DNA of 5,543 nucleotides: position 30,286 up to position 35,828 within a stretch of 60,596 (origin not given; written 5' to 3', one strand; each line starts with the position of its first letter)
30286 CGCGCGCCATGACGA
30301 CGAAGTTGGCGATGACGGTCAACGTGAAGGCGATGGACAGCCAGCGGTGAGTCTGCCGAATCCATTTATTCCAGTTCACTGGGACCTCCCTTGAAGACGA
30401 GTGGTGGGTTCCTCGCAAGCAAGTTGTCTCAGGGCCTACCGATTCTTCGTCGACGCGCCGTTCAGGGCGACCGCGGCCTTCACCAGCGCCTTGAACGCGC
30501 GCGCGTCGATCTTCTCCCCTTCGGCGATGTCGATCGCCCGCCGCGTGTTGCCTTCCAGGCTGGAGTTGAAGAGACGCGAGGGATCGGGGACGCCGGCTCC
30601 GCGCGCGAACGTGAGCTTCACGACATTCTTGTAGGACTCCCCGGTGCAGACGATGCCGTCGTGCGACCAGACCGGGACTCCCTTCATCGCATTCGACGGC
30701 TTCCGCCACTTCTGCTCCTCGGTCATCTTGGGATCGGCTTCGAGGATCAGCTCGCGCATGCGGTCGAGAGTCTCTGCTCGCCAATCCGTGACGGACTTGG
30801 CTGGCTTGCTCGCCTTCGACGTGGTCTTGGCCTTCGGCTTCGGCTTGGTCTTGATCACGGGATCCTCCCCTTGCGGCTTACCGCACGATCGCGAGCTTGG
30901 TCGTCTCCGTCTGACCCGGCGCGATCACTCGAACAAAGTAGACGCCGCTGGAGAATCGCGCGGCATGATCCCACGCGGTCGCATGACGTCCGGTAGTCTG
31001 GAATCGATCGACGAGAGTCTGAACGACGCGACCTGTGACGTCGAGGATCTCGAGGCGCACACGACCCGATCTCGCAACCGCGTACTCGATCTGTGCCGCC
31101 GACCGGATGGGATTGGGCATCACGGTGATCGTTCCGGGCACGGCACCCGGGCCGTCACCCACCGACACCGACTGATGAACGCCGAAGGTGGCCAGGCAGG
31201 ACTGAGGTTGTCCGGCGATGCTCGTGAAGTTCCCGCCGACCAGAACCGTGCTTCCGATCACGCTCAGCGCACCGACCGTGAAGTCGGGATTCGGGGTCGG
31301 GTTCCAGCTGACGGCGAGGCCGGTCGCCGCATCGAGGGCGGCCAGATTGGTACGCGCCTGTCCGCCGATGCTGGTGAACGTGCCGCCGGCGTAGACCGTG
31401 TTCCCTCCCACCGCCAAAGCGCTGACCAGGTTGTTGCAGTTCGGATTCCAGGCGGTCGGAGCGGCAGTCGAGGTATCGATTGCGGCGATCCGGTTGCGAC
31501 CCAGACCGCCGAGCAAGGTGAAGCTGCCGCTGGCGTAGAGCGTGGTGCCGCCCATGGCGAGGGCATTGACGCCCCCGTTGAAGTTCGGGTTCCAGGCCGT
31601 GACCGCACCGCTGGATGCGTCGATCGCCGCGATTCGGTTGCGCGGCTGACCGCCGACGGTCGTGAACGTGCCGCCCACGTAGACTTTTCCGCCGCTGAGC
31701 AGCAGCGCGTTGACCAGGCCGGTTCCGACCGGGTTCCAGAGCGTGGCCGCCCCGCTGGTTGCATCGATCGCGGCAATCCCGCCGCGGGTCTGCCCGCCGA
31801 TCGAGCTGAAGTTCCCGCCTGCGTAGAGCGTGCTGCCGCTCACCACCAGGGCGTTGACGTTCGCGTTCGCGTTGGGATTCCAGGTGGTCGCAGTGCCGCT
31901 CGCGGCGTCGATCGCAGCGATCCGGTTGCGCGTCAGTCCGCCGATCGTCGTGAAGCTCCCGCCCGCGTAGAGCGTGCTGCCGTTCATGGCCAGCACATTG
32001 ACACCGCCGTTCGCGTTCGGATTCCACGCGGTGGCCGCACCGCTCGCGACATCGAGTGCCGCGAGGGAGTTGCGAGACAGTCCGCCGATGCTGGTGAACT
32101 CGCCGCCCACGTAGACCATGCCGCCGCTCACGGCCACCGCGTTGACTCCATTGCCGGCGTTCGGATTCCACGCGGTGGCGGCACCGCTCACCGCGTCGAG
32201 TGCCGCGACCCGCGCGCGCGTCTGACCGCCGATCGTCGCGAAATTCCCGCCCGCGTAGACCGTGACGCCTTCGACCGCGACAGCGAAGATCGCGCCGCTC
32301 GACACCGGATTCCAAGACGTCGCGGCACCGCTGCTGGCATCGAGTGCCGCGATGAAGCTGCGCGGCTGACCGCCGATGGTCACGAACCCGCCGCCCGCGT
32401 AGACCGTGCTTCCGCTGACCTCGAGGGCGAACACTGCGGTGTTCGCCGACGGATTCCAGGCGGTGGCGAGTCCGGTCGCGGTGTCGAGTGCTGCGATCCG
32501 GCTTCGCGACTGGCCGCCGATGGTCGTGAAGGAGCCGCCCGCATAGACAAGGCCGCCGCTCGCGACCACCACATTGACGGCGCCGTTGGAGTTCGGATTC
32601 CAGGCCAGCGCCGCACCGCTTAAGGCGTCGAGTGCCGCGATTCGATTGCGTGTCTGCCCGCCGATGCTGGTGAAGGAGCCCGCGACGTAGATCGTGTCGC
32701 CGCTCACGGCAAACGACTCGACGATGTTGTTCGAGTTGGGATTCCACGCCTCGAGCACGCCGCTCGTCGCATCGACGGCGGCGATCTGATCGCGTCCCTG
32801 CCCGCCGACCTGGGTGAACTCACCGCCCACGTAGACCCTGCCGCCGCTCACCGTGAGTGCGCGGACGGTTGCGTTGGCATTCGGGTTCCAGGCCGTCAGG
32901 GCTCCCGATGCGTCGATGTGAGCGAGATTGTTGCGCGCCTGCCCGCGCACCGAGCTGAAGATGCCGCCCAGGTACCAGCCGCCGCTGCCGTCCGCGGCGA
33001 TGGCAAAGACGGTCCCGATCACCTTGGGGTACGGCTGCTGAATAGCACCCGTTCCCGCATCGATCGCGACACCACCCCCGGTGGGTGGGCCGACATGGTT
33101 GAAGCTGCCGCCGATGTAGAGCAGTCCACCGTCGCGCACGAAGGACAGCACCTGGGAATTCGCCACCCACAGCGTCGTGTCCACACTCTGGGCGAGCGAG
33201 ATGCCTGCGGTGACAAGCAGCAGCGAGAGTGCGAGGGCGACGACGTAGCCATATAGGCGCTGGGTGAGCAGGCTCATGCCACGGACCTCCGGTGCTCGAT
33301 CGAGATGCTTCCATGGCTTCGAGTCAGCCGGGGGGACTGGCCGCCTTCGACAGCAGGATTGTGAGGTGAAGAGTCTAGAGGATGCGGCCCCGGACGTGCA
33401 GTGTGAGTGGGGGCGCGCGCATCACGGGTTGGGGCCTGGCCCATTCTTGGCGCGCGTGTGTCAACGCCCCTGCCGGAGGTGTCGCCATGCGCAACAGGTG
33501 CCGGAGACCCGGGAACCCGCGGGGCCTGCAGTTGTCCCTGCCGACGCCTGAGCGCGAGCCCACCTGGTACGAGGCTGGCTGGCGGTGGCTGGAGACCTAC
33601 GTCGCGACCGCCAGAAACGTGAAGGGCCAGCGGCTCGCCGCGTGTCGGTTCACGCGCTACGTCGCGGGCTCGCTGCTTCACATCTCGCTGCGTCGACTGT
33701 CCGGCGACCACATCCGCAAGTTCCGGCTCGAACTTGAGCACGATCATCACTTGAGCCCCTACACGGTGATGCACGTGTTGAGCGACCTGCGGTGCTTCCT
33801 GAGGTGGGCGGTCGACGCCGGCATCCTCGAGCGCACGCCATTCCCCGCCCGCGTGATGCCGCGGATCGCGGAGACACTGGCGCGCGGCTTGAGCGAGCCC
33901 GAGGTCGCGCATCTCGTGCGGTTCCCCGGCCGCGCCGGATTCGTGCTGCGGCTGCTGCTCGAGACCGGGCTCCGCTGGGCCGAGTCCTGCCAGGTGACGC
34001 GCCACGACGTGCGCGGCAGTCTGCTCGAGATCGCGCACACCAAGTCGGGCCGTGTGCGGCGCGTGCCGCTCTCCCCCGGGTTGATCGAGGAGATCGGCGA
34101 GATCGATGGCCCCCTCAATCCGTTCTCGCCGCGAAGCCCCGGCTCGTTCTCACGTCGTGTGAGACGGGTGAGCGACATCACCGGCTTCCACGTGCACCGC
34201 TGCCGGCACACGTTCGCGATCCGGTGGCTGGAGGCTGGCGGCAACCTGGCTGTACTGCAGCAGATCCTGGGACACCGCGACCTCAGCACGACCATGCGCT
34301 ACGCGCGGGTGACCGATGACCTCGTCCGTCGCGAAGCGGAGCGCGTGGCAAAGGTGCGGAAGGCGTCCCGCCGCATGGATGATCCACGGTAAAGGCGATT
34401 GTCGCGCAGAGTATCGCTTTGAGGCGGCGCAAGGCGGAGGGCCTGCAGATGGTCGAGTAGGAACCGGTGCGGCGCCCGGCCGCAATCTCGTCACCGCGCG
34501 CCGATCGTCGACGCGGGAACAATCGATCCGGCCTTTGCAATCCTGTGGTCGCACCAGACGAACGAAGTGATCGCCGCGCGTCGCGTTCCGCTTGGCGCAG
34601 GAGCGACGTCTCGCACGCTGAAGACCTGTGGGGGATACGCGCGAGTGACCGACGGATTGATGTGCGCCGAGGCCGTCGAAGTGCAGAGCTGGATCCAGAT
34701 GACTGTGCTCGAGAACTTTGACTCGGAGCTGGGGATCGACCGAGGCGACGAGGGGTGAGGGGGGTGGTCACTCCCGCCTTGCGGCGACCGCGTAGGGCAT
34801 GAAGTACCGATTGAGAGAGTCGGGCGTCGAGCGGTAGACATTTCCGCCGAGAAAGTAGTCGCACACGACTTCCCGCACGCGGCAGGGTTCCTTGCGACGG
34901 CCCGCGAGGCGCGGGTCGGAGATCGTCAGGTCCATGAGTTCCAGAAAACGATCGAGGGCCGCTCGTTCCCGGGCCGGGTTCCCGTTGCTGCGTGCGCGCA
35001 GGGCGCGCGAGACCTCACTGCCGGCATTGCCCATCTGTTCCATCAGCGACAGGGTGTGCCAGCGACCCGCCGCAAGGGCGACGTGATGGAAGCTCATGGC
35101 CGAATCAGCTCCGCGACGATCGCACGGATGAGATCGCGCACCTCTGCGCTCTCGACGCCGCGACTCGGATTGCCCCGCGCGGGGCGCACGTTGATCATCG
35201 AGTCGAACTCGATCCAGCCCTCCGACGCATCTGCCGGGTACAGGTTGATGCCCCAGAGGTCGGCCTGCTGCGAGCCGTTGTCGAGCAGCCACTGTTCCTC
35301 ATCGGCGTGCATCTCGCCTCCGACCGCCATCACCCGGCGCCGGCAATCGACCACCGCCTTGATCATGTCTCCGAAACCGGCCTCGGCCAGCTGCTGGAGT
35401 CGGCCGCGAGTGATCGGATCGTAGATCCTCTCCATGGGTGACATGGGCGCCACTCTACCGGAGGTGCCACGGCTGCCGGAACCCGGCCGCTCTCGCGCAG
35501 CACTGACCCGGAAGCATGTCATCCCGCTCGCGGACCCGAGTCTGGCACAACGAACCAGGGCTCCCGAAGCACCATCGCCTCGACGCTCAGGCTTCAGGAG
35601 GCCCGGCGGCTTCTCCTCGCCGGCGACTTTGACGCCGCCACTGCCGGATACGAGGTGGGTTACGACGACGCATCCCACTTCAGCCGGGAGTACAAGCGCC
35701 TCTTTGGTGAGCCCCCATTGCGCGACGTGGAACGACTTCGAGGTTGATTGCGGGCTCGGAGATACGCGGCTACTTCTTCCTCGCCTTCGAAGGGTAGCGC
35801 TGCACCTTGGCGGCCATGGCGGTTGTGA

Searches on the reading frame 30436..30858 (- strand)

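Call 46: search_protein_families(library=pfam, proteins=[window:30436-30858:-], max_evalue=0.00001)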
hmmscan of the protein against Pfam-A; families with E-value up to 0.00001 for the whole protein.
window:30436-30858:- (140 aa): 1 family
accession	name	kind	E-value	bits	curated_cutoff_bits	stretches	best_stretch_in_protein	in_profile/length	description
PF08818.16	DUF1801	-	1.9e-18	67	27.2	1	27-130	1-85/85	Domain of unknown function (DU1801)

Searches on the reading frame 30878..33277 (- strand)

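Call 45: search_protein_families(library=pfam, proteins=[window:30878-33277:-], max_evalue=0.00001)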
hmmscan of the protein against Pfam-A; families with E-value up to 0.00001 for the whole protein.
window:30878-33277:- (799 aa): 4 families
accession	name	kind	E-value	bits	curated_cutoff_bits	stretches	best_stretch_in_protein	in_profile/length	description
PF17164.10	DUF5122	-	4e-29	101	27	0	530-550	4-24/36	Domain of unknown function (DUF5122) beta-propeller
PF13360.13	PQQ_2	-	3.5e-18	66.6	27.6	2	309-559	5-229/233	Outer membrane protein assembly factor BamB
PF12768.13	Rax2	-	1.9e-07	31.1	28.8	0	378-483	26-137/254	Rax2 C-terminal beta propeller domain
PF18962.6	Por_Secre_tail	-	3.3e-06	27.7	27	1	720-797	2-75/75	Secretion system C-terminal sorting domain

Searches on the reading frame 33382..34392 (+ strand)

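Call 45: search_protein_families(library=pfam, proteins=[window:33382-34392:+], max_evalue=0.00001)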
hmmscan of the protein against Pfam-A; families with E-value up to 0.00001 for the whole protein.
window:33382-34392:+ (336 aa): 1 family
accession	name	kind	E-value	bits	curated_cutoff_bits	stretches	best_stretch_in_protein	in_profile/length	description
PF00589.27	Phage_integrase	-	7.1e-19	68.7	27.1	1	254-312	111-170/172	Phage integrase family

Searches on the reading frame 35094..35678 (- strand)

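Call 45: search_protein_families(library=pfam, proteins=[window:35094-35678:-], max_evalue=0.00001)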
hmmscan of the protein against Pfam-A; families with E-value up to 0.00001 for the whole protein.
window:35094-35678:- (194 aa): 1 family
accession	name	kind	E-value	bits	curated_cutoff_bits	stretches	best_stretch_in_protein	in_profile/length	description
PF18924.5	DUF5674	-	8e-31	106.7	27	1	87-190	5-108/109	Protein of unknown function (DUF5674)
